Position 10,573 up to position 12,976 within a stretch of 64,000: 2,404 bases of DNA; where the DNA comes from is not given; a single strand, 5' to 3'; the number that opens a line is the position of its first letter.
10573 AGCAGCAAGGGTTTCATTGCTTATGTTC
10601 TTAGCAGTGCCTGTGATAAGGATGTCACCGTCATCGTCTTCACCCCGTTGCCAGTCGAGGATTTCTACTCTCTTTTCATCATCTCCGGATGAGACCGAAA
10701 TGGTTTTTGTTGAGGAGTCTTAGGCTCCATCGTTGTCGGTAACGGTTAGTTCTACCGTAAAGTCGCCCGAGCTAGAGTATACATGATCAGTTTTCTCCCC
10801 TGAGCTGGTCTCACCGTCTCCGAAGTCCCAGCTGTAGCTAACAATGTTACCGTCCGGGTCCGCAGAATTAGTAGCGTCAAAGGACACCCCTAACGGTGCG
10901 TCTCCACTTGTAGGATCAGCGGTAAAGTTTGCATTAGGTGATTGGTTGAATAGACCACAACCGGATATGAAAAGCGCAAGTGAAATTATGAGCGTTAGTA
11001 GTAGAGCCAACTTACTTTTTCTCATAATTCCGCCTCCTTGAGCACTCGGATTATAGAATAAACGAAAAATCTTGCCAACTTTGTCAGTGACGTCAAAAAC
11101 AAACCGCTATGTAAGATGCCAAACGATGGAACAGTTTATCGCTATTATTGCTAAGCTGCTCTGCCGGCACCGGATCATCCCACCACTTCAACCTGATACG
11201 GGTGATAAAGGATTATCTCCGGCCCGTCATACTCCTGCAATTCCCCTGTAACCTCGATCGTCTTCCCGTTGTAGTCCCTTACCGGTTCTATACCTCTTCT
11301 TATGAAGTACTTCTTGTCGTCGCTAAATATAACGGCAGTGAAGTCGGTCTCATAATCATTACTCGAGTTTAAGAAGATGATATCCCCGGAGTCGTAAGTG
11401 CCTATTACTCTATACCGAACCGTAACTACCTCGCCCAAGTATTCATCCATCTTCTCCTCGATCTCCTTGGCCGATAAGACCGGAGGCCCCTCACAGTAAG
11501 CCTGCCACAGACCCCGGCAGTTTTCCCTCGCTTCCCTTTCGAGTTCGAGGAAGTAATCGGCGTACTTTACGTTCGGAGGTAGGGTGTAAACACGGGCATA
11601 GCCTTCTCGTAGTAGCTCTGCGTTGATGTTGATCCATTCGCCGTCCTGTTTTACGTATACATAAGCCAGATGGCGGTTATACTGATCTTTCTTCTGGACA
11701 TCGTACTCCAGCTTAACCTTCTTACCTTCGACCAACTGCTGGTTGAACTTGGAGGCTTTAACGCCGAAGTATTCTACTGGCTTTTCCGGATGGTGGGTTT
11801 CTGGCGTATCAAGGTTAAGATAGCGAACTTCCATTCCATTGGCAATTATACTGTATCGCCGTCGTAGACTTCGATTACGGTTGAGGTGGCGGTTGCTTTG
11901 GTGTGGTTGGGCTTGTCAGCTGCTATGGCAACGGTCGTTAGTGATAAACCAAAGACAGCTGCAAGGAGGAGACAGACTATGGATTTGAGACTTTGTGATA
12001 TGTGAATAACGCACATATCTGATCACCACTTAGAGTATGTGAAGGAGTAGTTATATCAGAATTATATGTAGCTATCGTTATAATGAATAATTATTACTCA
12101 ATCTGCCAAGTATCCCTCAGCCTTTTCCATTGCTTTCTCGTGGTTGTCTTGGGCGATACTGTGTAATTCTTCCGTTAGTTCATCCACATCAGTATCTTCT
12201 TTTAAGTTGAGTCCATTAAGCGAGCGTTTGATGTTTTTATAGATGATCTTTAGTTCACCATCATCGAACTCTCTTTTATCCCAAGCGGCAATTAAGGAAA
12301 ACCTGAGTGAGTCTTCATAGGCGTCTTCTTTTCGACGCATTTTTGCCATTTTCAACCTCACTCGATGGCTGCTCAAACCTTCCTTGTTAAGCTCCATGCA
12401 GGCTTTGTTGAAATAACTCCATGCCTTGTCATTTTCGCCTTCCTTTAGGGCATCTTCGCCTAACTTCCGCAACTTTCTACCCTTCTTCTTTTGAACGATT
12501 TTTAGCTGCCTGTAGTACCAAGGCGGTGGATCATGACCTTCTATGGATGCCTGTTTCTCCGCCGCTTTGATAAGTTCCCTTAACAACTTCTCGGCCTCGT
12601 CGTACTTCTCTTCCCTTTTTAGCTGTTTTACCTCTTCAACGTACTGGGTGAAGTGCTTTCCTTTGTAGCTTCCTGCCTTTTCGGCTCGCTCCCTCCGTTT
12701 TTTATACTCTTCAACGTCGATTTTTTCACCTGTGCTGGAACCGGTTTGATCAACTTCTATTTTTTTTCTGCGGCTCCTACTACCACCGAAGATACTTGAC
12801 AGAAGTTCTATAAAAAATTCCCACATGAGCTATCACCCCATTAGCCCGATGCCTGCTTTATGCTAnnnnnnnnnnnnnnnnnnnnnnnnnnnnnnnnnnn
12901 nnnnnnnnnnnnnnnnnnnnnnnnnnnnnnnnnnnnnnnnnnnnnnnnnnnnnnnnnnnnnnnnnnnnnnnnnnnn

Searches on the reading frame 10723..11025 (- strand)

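Call 19: search_protein_families(library=pfam, proteins=[window:10723-11025:-], max_evalue=0.01)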
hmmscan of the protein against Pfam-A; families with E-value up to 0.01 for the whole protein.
window:10723-11025:- (101 aa): 4 families
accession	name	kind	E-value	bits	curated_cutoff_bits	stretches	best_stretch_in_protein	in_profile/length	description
PF18911.6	PKD_4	-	6.5e-23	81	27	1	27-101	1-74/85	PKD domain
PF00801.26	PKD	-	6e-17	61.8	23.5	1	32-100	2-70/80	PKD domain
PF22352.2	K319L-like_PKD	-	4.4e-06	27.1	27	1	47-101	14-74/84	K319L-like, PKD domain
PF21027.3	Sde0182_C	-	0.002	19.1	27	1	47-68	2-24/83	Cellulose-binding protein Sde0182, C-terminal domain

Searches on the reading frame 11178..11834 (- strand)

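Call 19: search_protein_families(library=pfam, proteins=[window:11178-11834:-], max_evalue=0.01)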
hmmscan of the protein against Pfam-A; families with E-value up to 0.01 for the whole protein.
window:11178-11834:- (219 aa): 1 family
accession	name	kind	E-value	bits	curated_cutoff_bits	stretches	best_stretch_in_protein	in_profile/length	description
PF00565.23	SNase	-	1.6e-27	96.5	21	1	3-111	2-106/107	Staphylococcal nuclease homologue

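Call 50: search_protein_families(library=padloc, proteins=[window:11178-11834:-], max_evalue=0.01)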
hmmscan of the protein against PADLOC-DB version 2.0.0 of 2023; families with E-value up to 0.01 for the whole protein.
window:11178-11834:- (219 aa): 1 family
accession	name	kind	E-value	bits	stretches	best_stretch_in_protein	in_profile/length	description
PDLC01096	C3a212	-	3.5e-26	90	1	2-113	69-179/279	SNc+LTD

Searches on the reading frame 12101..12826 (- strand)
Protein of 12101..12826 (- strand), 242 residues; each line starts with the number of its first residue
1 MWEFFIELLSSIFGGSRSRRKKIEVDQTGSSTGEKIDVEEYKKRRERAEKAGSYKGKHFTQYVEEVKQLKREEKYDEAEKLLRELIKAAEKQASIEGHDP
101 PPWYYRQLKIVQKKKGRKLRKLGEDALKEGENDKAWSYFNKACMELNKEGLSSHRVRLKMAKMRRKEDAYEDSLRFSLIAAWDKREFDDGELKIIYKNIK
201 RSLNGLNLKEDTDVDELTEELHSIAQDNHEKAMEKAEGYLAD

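Call 19: search_protein_families(library=pfam, proteins=[window:12101-12826:-], max_evalue=0.01)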
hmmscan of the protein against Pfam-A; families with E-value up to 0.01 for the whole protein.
window:12101-12826:- (242 aa): 1 family
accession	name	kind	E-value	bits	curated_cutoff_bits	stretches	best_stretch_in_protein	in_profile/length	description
PF13428.12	TPR_14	-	0.0084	17.1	23.5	0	67-92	9-34/44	Tetratricopeptide repeat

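Call 24: search_protein_families(library=phrogs, proteins=[window:12101-12826:-], max_evalue=0.01)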
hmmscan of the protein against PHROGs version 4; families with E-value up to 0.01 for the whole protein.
window:12101-12826:- (242 aa): 1 family
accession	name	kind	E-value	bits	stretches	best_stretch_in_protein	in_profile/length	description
phrog_5410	-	other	0.0092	16.2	1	114-236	194-321/323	ATP-dependent protease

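Call 50: search_protein_families(library=padloc, proteins=[window:12101-12826:-], max_evalue=0.01)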
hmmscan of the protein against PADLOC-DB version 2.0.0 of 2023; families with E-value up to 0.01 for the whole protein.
window:12101-12826:- (242 aa): 1 family
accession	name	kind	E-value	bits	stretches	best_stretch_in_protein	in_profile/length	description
PDLC00936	Cas2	-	7.7e-05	21.1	0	37-91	5-58/83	Cas2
